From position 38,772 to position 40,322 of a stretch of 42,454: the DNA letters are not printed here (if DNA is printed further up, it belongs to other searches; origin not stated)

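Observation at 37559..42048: Teichoic-acid-like phospho-substituent module with an aminotransferase: TagF-like transferase + two LicC-like nucleotidyltransferases + class V aminotransferase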

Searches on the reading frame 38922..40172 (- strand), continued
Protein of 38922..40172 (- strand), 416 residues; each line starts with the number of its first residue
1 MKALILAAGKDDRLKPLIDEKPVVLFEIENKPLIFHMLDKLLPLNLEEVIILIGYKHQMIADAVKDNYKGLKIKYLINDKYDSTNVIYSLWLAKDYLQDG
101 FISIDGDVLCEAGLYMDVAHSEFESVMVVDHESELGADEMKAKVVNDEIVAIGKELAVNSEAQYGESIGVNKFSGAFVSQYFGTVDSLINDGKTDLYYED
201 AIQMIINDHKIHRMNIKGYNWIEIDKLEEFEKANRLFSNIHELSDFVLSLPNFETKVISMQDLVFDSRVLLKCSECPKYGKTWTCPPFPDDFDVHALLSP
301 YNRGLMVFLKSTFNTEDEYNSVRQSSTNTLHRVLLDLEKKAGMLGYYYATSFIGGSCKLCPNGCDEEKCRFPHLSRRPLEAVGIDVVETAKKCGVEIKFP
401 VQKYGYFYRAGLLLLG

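Call 69: search_dna_similar(query=P0219, collection=plasmids, mode=protein, max_rows=25)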
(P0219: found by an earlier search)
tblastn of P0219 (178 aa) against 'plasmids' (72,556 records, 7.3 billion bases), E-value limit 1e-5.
No match.

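Call 70: predict_structure(alignment_id=A2)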
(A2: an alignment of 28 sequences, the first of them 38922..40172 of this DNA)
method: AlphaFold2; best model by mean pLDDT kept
length: 416 residues; sequences in the alignment: 28
mean_pLDDT: 84.3   pTM: 0.71
mean pLDDT of the five models: 84.3, 84.0, 83.8, 83.5, 81.5
residues with pLDDT >= 90: 176; 70-90: 186; 50-70: 48; < 50: 6
segments of 3 or more residues with pLDDT < 50: none
pLDDT, mean of each block of 10 residues (from residue 1): 90 88 89 93 92 92 94 93 82 91 94 90 95 84 95 91 92 93 92 85 93 88 89 77 86 87 78 65 57 70 90 83 82 90 84 65 50 65 83 77 76 90
secondary structure, 60 per line:
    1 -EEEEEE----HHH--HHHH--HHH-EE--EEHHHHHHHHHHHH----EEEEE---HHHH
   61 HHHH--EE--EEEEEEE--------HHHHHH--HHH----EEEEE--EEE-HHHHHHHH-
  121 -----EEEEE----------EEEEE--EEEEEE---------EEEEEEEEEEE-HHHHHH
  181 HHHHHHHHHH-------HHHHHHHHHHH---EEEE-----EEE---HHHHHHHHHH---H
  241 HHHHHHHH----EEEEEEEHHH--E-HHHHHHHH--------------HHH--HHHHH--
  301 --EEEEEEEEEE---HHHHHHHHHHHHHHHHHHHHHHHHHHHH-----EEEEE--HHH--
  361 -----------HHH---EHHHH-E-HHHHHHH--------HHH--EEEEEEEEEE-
elements in order: E2-7 H17-20 H33-44 E49-53 H57-64 E71-77 H86-91 E101-105 E108-110 H112-119 E126-130 E141-145 E148-153 E163-173 H175-190 H198-208 E212-215 E221-223 H227-236 H240-248 E253-259 H267-274 H294-298 E303-312 H316-343 E349-353 H379-382 H386-392 E406-415

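Call 72: fold_search(model_id=the predicted structure, library=pdb)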
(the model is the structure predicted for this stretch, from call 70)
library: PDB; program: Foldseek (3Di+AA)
matches with E <= 10: 1056; with E <= 0.001: 533
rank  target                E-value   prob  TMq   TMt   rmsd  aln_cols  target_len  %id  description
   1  6pd1_B                1.5e-17  1.00  0.52  0.36  15.2       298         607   16  PntC-AEPT: fusion protein of phosphonate-specific cytidylyltransferase and 2-aminoethylphosphonate (AEP) transaminase  (released 2019-08-07)
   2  6pd2_C                2.1e-17  1.00  0.53  0.37  15.6       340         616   16  PntC-AEPT: fusion protein of phosphonate-specific cytidylyltransferase and 2-aminoethylphosphonate (AEP) transaminase  (released 2019-08-07)
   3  6pd1_A                8.9e-17  1.00  0.51  0.36  15.9       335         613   15  PntC-AEPT: fusion protein of phosphonate-specific cytidylyltransferase and 2-aminoethylphosphonate (AEP) transaminase  (released 2019-08-07)
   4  1jyl_A                1.1e-16  1.00  0.46  0.80   3.5       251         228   24  Catalytic Mechanism of CTP:phosphocholine Cytidylyltransferase from Streptococcus pneumoniae (LicC) (released 2002-02-22)
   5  1jyk                  2.8e-16  1.00  0.48  0.84   3.1       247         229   24  Catalytic Mechanism of CTP:phosphocholine Cytidylyltransferase from Streptococcus pneumoniae (LicC) (released 2002-02-22)
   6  6pd1_D                3.3e-16  1.00  0.49  0.34   3.0       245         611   18  PntC-AEPT: fusion protein of phosphonate-specific cytidylyltransferase and 2-aminoethylphosphonate (AEP) transaminase  (released 2019-08-07)
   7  6pd2_A                4.6e-16  1.00  0.53  0.36   2.7       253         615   19  PntC-AEPT: fusion protein of phosphonate-specific cytidylyltransferase and 2-aminoethylphosphonate (AEP) transaminase  (released 2019-08-07)
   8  3hl3_A                4.9e-16  1.00  0.49  0.81   3.0       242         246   18  2.76 Angstrom Crystal Structure of a Putative Glucose-1-Phosphate Thymidylyltransferase from Bacillus anthracis in Com (released 2009-06-09)
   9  6pd1_C                5.6e-16  1.00  0.52  0.35  15.4       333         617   16  PntC-AEPT: fusion protein of phosphonate-specific cytidylyltransferase and 2-aminoethylphosphonate (AEP) transaminase  (released 2019-08-07)
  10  4jd0                  1.3e-15  1.00  0.48  0.78   3.3       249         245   21  Structure of the inositol-1-phosphate CTP transferase from T. maritima. (released 2013-09-18)
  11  6pd2_D                2.2e-15  1.00  0.51  0.36  15.9       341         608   16  PntC-AEPT: fusion protein of phosphonate-specific cytidylyltransferase and 2-aminoethylphosphonate (AEP) transaminase  (released 2019-08-07)
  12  4y7u                  3.5e-15  1.00  0.47  0.84   2.8       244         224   21  Structural analysis of MurU (released 2015-03-18)
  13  4mnd                  3.5e-15  1.00  0.46  0.47   3.7       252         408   22  Crystal structure of Archaeoglobus fulgidus IPCT-DIPPS bifunctional membrane protein (released 2014-07-02)
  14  4y7v                  4.5e-15  1.00  0.43  0.80   3.7       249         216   20  Structural analysis of MurU (released 2015-03-18)
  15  3pkp_C                5.1e-15  1.00  0.48  0.68   3.3       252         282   17  Q83S Variant of S. Enterica RmlA with dATP (released 2011-01-12)
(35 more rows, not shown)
